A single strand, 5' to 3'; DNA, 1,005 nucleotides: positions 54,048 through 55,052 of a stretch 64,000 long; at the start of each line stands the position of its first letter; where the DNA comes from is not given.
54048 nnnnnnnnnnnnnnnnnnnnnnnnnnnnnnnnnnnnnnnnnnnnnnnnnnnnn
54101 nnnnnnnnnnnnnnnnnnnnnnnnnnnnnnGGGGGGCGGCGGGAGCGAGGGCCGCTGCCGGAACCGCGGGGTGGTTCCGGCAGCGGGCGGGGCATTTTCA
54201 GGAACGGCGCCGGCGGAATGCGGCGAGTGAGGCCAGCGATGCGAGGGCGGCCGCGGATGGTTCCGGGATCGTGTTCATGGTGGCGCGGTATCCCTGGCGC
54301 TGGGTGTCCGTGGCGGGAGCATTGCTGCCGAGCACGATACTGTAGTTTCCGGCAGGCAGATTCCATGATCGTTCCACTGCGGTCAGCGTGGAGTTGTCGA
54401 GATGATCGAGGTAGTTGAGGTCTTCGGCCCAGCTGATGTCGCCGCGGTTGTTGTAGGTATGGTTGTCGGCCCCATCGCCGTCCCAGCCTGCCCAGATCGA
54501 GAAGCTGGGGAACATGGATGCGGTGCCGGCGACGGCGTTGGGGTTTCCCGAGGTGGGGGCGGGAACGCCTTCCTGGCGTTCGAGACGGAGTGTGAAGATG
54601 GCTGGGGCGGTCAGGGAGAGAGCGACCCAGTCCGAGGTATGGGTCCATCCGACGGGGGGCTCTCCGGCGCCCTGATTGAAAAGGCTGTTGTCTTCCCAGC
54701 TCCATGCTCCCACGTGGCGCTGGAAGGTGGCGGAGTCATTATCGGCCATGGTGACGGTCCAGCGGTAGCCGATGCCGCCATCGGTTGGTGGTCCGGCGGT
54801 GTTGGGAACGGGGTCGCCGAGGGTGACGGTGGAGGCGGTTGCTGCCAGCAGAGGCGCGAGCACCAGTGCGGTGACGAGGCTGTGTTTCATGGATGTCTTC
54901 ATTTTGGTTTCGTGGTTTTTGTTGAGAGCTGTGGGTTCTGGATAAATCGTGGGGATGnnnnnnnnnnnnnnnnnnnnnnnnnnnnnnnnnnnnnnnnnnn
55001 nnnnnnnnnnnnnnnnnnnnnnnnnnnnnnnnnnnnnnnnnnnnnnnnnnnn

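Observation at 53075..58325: Candidate haem-dependent metal-handling cluster: di-haem peroxidase-propeller fusion, Trp-rich PEP-CTERM protein, His-rich OM barrel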

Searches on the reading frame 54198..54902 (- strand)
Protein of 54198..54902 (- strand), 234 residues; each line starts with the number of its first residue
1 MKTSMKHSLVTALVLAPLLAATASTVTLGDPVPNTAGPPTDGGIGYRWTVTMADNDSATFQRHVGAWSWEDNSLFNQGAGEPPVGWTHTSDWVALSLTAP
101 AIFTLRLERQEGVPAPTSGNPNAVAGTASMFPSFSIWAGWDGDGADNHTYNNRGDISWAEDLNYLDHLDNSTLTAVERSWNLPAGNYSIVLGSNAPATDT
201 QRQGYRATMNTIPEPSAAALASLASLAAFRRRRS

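Call 3: search_protein_families(library=pfam, proteins=[window:54198-54902:-], max_evalue=0.1)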
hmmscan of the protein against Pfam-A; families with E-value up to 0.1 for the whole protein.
window:54198-54902:- (234 aa): 1 family
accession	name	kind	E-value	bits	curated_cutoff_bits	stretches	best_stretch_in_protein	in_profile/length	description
PF07589.16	PEP-CTERM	-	0.0078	16.7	20.7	1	211-233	1-24/24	PEP-CTERM motif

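Call 4: search_protein_families(library=ncbifam, proteins=[window:54198-54902:-], max_evalue=0.1)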
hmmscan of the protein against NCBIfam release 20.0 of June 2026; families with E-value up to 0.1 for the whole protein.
window:54198-54902:- (234 aa): 2 families
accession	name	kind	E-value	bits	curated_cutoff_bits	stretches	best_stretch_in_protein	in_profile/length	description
NF038129.1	PEP_NF038129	equivalog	0.0078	16.1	65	1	195-233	152-194/194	NF038129 family PEP-CTERM protein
NF038120.1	PEP_CTERM_QFxxD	subfamily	0.033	14.1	80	1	209-233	190-214/215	NF038120 family PEP-CTERM protein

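Call 13: find_homologous_proteins(query=window:54198-54902:-)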
Query window:54198-54902:- (234 aa): 183 proteins with E <= 0.001 among 2071 candidates; the best 120 are listed.
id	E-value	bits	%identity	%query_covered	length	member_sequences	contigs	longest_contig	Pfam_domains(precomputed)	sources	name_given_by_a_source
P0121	2.4e-149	513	98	100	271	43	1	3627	-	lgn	-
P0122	1.5e-108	379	76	88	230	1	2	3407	-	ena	-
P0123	5.8e-98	345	74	85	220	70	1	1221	-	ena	-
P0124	1.7e-92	327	51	81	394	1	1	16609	PF18252.7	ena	-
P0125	2.5e-86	307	65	91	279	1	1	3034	-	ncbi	-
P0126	1.8e-85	304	64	98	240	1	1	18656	-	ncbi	-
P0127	6.5e-85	302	68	83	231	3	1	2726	-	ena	-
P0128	4.7e-84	299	63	100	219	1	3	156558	-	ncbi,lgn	-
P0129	5.7e-83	296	60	98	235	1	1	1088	-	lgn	-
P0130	1.6e-82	294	62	98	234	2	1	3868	-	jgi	jgi:uncharacterized protein (TIGR03382 family)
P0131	3.1e-82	293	63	90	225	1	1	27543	-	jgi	-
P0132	5.1e-81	289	60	91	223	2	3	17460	-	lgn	-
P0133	9.5e-81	288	63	92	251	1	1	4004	-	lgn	-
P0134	2.0e-80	287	62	88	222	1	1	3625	-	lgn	-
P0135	4.1e-80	286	59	100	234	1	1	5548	-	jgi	jgi:hypothetical protein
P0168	8.1e-68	246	57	85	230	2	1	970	PF07589.17,PF18252.7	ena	-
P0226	1.1e-54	203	44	97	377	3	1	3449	PF24251.2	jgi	jgi:hypothetical protein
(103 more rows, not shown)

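Call 16: search_solved_structures(query=A2, max_evalue=10, show_alignments=2)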
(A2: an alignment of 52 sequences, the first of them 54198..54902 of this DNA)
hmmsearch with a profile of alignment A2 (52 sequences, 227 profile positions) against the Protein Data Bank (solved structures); distinct sequences matched with E-value up to 10: 5.
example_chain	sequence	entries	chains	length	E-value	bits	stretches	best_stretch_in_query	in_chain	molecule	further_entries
4bz4_A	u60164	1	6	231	0.0034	19.8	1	47-99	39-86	COPPER-REPRESSIBLE POLYPEPTIDE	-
2vov_A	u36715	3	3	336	0.07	15.5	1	59-101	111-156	SURFACE-ASSOCIATED PROTEIN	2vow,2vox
9qjx_A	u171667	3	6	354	0.31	13.3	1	59-179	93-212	Gamma-aminobutyric acid receptor subunit alpha-2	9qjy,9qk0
9qjr_A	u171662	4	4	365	0.33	13.3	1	59-179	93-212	Gamma-aminobutyric acid receptor subunit alpha-2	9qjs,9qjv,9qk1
9crv_E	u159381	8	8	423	0.38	13.1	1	59-179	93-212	Gamma-aminobutyric acid receptor subunit alpha-2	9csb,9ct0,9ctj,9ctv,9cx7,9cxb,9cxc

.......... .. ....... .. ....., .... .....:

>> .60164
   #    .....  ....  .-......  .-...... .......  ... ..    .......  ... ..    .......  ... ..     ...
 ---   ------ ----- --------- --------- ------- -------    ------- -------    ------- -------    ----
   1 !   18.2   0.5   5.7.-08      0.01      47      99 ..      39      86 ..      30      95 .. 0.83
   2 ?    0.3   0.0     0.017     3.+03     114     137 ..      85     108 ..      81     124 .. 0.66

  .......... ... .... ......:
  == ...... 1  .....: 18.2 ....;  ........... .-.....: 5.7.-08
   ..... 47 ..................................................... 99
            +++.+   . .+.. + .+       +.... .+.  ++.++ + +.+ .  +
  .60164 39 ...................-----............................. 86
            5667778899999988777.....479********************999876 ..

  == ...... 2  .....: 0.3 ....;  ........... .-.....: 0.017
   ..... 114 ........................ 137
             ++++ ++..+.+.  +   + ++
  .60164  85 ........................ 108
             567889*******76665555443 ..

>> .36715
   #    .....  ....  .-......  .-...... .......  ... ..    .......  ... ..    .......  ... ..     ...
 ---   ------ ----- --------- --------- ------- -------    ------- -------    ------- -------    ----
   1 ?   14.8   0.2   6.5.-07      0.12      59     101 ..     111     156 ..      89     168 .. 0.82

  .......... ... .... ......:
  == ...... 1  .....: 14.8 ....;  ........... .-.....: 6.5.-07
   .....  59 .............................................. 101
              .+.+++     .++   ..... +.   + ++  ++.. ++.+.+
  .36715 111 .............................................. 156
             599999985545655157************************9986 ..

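Call 21: predict_structure(alignment_id=A2)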
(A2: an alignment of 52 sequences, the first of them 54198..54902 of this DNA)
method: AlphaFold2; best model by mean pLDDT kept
length: 234 residues; sequences in the alignment: 52
mean_pLDDT: 81.8   pTM: 0.78
mean pLDDT of the five models: 81.8, 80.6, 80.1, 79.8, 79.2
residues with pLDDT >= 90: 110; 70-90: 65; 50-70: 49; < 50: 10
segments of 3 or more residues with pLDDT < 50: 33-40
pLDDT, mean of each block of 10 residues (from residue 1): 56 57 77 43 83 93 74 61 64 95 97 92 93 95 80 86 94 96 96 83 95 79 89 83
secondary structure, 60 per line:
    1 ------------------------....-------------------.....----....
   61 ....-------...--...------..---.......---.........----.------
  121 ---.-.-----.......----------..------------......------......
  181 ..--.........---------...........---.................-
elements in order: E25-28 E48-52 E57-64 E91-97 E101-109 E132-138 E163-168 E175-182 E185-193 E203-213 H217-233

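Call 23: fold_search(model_id=the predicted structure, library=pdb)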
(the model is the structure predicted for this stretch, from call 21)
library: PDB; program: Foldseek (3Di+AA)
matches with E <= 10: 1309; with E <= 0.001: 33
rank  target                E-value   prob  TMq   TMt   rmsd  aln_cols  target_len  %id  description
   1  4bz4_D                9.5e-06  1.00  0.39  0.45   7.3       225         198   15  CorA is a surface-associated copper-binding protein important in Methylomicrobium album BG8 copper acquisition (released 2014-02-19)
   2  6ov3_B                1.2e-05  1.00  0.34  0.61   5.1       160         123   12  Crystal structure of human claudin-9 in complex with Clostridium perfringens entertoxin C-terminal domain in open form (released 2019-09-04)
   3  8u5b_B                1.9e-05  1.00  0.36  0.63   4.3       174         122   10  Cryo-EM structure of human claudin-4 complex with Clostridium perfringens enterotoxin C-terminal domain and sFab COP-1 (released 2023-09-27)
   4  9j7x                  2.5e-05  1.00  0.34  0.60   4.7       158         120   13  Crystal structure of quintuple mutant C terminal fragment of Clostridium perfringens enterotoxin (C-CPEm19) (released 2025-06-18)
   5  9pzi_H                3.0e-05  1.00  0.34  0.58   6.2       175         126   11  Crystal Structure of synthetic antibody COP-2 in complex with the C-terminal domain of Clostridium perfringens enterot (released 2025-08-20)
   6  6ov2_B                3.5e-05  1.00  0.34  0.58   6.4       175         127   12  Crystal structure of human claudin-9 in complex with Clostridium perfringens entertoxin C-terminal domain in closed fo (released 2019-09-04)
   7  2vov                  3.5e-05  1.00  0.40  0.33   9.0       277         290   13  An oxidized tryptophan facilitates copper-binding in Methylococcus capsulatus secreted protein MopE. The structure of wi (released 2008-03-18)
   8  4bz4_B                4.6e-05  1.00  0.43  0.48   6.6       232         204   14  CorA is a surface-associated copper-binding protein important in Methylomicrobium album BG8 copper acquisition (released 2014-02-19)
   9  5b2g_F                4.9e-05  1.00  0.34  0.60   5.2       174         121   11  Crystal structure of human claudin-4 in complex with C-terminal fragment of Clostridium perfringens enterotoxin (released 2016-10-05)
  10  5b2g_D                5.2e-05  1.00  0.32  0.56   7.6       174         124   11  Crystal structure of human claudin-4 in complex with C-terminal fragment of Clostridium perfringens enterotoxin (released 2016-10-05)
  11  8u5e_A                6.4e-05  1.00  0.34  0.61   5.5       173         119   11  Crystal Structure of C-terminal domain of Clostridium perfringens Enterotoxin in Space Group P 21 21 21 (released 2023-12-20)
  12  8u5d_B                6.4e-05  1.00  0.33  0.57   7.1       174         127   10  Crystal Structure of C-terminal domain of Clostridium perfringens Enterotoxin in Space Group P 41 21 2 (released 2023-12-20)
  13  4bz4_A                7.6e-05  1.00  0.42  0.49   6.1       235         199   14  CorA is a surface-associated copper-binding protein important in Methylomicrobium album BG8 copper acquisition (released 2014-02-19)
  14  8u5f_H                8.5e-05  1.00  0.33  0.28   6.9       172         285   12  Crystal Structure of Trypsinized Clostridium perfringens Enterotoxin (released 2023-09-27)
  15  8u5e_D                8.5e-05  1.00  0.33  0.55   6.9       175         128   11  Crystal Structure of C-terminal domain of Clostridium perfringens Enterotoxin in Space Group P 21 21 21 (released 2023-12-20)
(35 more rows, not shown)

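Call 29: search_protein_families(library=pfam, proteins=[P0124, P0168, P0226, window:54198-54902:-], max_evalue=10)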
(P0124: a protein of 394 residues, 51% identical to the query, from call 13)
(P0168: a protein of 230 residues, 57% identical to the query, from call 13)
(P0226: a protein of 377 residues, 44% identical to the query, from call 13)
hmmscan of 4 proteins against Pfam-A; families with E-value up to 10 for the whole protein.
P0124 (394 aa): 5 families
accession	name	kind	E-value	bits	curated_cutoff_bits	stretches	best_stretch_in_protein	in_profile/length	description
PF18252.6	Cu_bind_CorA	-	4.3e-06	26.9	27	2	174-249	27-80/184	Copper(I)-binding protein CorA-like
PF23212.2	DUF7064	-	0.024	15.4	24.7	1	192-251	61-118/126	Domain of unknown function (DUF7064)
PF23850.1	DUF7213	-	0.033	14.8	27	1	101-133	26-58/76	Family of unknown function (DUF7213)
PF06016.17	Reovirus_L2_8th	-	0.13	12.9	27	0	88-107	46-65/66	Reovirus core-spike protein lambda-2 (L2), C-terminal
PF24306.1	THSD1_N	-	0.2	11.9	27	0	96-127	66-97/100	THSD1 N-terminal domain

P0168 (230 aa): 2 families
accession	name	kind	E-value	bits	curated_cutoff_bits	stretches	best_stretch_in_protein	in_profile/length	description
PF18252.6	Cu_bind_CorA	-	7.7e-07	29.4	27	1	41-155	10-100/184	Copper(I)-binding protein CorA-like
PF07589.16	PEP-CTERM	-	3.1e-05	24.3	20.7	1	206-229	1-24/24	PEP-CTERM motif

P0226 (377 aa): 2 families
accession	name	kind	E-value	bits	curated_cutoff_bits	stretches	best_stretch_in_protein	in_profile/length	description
PF24251.1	DUF7453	-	5e-20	72.3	26.2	1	229-369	217-348/460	Family of unknown function (DUF7453)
PF18252.6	Cu_bind_CorA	-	0.0044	17.1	27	1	90-154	37-86/184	Copper(I)-binding protein CorA-like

window:54198-54902:- (234 aa): 1 family
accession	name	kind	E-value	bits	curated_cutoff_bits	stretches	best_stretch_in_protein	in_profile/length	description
PF07589.16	PEP-CTERM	-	0.0078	16.7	20.7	1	211-233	1-24/24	PEP-CTERM motif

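Call 30: search_protein_families(library=pfam, alignment_id=A2, max_evalue=1)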
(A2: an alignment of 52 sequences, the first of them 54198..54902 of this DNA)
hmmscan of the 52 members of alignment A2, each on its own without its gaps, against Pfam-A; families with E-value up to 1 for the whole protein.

A. member 1, window:54198-54902:- (234 aa): 1 family
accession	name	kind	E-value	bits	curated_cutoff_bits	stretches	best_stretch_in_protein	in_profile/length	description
PF07589.16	PEP-CTERM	-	0.0078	16.7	20.7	1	211-233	1-24/24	PEP-CTERM motif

B. families by the number of members that match (of 52 scanned): 16 families
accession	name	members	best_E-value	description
PF07589.16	PEP-CTERM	49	7.5e-07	PEP-CTERM motif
PF18252.6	Cu_bind_CorA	48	4.9e-05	Copper(I)-binding protein CorA-like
PF18204.6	PGF-CTERM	5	0.015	PGF-CTERM motif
PF18205.6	VPDSG-CTERM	3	0.0061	VPDSG-CTERM motif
PF05658.19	YadA_head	3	0.017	YadA head domain repeat (2 copies)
PF06016.17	Reovirus_L2_8th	3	0.047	Reovirus core-spike protein lambda-2 (L2), C-terminal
PF23926.2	LtfC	2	0.00015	LtfC-like, beta-sandwich domain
PF16405.10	DUF5013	2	0.07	Domain of unknown function (DUF5013)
PF00487.30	FA_desaturase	1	0.0035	Fatty acid desaturase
PF04151.21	PPC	1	0.1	Bacterial pre-peptidase C-terminal domain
PF24733.1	DUF7684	1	0.16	Domain of unknown function (DUF7684)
PF24283.1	DUF7471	1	0.24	Family of unknown function (DUF7471)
PF24672.1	DUF7654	1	0.24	Domain of unknown function (DUF7654)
PF16320.10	Ribosomal_L12_N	1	0.51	Ribosomal protein L7/L12 dimerisation domain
PF00746.26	Gram_pos_anchor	1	0.69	LPXTG cell wall anchor motif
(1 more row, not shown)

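Call 70: search_protein_families(library=ncbifam, alignment_id=A2, max_evalue=10)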
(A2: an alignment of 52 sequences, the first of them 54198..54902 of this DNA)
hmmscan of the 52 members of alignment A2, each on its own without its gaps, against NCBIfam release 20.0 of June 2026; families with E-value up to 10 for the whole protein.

A. member 1, window:54198-54902:- (234 aa): 4 families
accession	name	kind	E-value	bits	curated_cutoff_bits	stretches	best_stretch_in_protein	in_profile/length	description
NF038129.1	PEP_NF038129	equivalog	0.0078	16.1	65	1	195-233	152-194/194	NF038129 family PEP-CTERM protein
NF038120.1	PEP_CTERM_QFxxD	subfamily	0.033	14.1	80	1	209-233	190-214/215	NF038120 family PEP-CTERM protein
NF041927.1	Xrt_dep_XDP1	equivalog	0.1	12.6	125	1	208-233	215-242/242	exosortase-dependent surface protein XDP1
TIGR02595.1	PEP_CTERM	domain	1.1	10.2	16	1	212-233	1-22/24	PEP-CTERM sorting domain-containing protein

B. families by the number of members that match (of 52 scanned): 37 families (the first 25 are shown)
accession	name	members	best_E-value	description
TIGR02595.1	PEP_CTERM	49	4.8e-06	PEP-CTERM sorting domain-containing protein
NF038129.1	PEP_NF038129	48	2.4e-07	NF038129 family PEP-CTERM protein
NF033554.9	floc_PepA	42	3.8e-06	flocculation-associated PEP-CTERM protein PepA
NF041538.1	PEP_EDSA_1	40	9.7e-09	EDSAP-1 family PEP-CTERM protein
NF038126.1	PEP_CTERM_FxDxF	37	2.1e-08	FxDxF family PEP-CTERM protein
NF041927.1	Xrt_dep_XDP1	34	6.4e-05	exosortase-dependent surface protein XDP1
NF038120.1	PEP_CTERM_QFxxD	34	0.00023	NF038120 family PEP-CTERM protein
NF038124.1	PEP_CTERM_TLD_A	30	1.1e-05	PEP_CTERM-anchored TLD domain-containing protein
NF038125.1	PEP_CTERM_THxN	30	2e-05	THxN family PEP-CTERM protein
TIGR03901.2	MYXO-CTERM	28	0.00041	MYXO-CTERM sorting domain-containing protein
NF038119.1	PEP_CTERM_MHFG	23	6.9e-05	MHFG family PEP-CTERM protein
NF033947.0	PEP-cistern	19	0.0032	cistern family PEP-CTERM protein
TIGR03382.1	GC_trans_RRR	14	0.0049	MYXO-CTERM sorting domain-containing protein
NF038118.1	PEP_CTERM_CCXG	12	0.00076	CCXG family PEP-CTERM protein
TIGR03370.1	VPLPA-CTERM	8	0.00022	VPLPA-CTERM sorting domain-containing protein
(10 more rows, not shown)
